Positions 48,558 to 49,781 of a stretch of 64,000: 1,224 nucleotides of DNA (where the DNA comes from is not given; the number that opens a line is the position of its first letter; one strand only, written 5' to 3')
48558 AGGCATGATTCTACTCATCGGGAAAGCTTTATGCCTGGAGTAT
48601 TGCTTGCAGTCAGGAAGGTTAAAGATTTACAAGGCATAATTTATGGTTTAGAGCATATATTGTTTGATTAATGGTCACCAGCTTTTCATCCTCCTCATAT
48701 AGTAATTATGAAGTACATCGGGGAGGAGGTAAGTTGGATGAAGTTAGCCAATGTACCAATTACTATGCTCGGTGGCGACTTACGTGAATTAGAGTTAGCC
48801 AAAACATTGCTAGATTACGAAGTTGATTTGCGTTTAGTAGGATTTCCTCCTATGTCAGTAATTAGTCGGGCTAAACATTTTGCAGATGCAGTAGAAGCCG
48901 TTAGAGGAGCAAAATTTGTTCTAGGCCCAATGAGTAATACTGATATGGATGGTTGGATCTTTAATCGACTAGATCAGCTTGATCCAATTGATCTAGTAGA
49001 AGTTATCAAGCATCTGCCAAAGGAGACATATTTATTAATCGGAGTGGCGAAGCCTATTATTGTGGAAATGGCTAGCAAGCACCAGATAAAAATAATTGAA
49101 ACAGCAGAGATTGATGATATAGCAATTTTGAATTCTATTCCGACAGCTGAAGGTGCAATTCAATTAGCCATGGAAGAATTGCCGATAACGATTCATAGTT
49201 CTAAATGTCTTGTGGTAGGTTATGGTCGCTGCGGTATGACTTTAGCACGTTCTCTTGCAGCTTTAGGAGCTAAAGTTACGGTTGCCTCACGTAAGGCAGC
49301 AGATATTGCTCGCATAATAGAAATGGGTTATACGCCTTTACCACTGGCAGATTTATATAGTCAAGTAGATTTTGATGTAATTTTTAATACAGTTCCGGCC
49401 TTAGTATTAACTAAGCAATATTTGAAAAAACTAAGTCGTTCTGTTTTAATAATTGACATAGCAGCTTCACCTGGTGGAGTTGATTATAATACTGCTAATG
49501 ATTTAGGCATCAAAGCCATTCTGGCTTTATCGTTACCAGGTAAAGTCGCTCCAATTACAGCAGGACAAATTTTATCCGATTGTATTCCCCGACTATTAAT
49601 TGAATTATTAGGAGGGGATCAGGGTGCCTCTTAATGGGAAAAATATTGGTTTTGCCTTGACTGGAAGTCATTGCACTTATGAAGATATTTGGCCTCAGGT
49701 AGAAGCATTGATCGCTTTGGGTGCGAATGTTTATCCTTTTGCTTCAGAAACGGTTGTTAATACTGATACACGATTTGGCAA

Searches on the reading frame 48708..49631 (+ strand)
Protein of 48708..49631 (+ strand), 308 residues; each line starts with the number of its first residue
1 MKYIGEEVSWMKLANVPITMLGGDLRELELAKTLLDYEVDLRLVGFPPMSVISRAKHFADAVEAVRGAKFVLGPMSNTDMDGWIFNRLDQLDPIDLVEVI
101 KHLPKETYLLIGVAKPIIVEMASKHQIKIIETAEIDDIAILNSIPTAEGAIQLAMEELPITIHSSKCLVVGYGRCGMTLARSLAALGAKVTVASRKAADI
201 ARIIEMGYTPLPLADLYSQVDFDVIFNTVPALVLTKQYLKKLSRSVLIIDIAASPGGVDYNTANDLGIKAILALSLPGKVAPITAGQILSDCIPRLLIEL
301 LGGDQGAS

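Call 34: find_related_loci(query=A3, collection=genome_contigs, flank=10000)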
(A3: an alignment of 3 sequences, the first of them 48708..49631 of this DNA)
Query A3 (308 aa) in genome_contigs; peptide patterns used: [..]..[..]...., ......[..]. (x = any residue, [..] = any of these).
106 stretches matched a pattern; 7 encode a relative of the query (tblastn E <= 1e-3); 7 distinct loci.
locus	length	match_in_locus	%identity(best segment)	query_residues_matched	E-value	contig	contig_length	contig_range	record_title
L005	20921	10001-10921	65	4-308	2e-128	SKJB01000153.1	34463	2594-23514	MAG: Limnochordia bacterium isolate CSBr16_88 CSBr16-572, whole genome shotgun sequence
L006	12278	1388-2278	65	12-308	7e-128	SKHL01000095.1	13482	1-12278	MAG: Limnochordia bacterium isolate CSBr16_202 CSBr16-4566, whole genome shotgun sequence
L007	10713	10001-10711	62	13-249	3e-89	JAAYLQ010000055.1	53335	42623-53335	MAG: Bacillota bacterium isolate AS15tlH2ME_94 20867_AS15, whole genome shotgun sequence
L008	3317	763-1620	53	18-301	3e-85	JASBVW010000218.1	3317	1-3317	MAG: Bacillota bacterium isolate Bu80 NODE_13268_length_3317_cov_4.623237, whole genome shotgun sequence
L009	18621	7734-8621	48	5-300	2e-79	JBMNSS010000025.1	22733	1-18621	MAG: Limnochordia bacterium isolate SBF912SR2HQ0054 scaffold_9449_c1, whole genome shotgun sequence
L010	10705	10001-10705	49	5-239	5e-58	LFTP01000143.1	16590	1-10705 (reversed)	MAG: Clostridia bacterium DTU080 scaffold82240, whole genome shotgun sequence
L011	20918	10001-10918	66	4-307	1e-134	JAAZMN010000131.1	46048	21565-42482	MAG: Bacillota bacterium isolate AS23ysBPME_69 109145_AS23, whole genome shotgun sequence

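Call 75: search_protein_families(library=ncbifam, proteins=[window:48708-49631:+], max_evalue=0.00001)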
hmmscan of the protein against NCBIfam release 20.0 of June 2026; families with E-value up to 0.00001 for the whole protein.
window:48708-49631:+ (308 aa): 3 families
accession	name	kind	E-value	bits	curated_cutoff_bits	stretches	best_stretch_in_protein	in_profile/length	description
NF006162.0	PRK08306.1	equivalog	2.7e-100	335.5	261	1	14-300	3-291/297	dipicolinate synthase subunit DpsA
TIGR02853.1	spore_dpaA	equivalog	1.4e-85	287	319.65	1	17-298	3-286/287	dipicolinic acid synthetase subunit A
NF004005.0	PRK05476.2-3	equivalog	1.7e-06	27.1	275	1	145-248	189-291/418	adenosylhomocysteinase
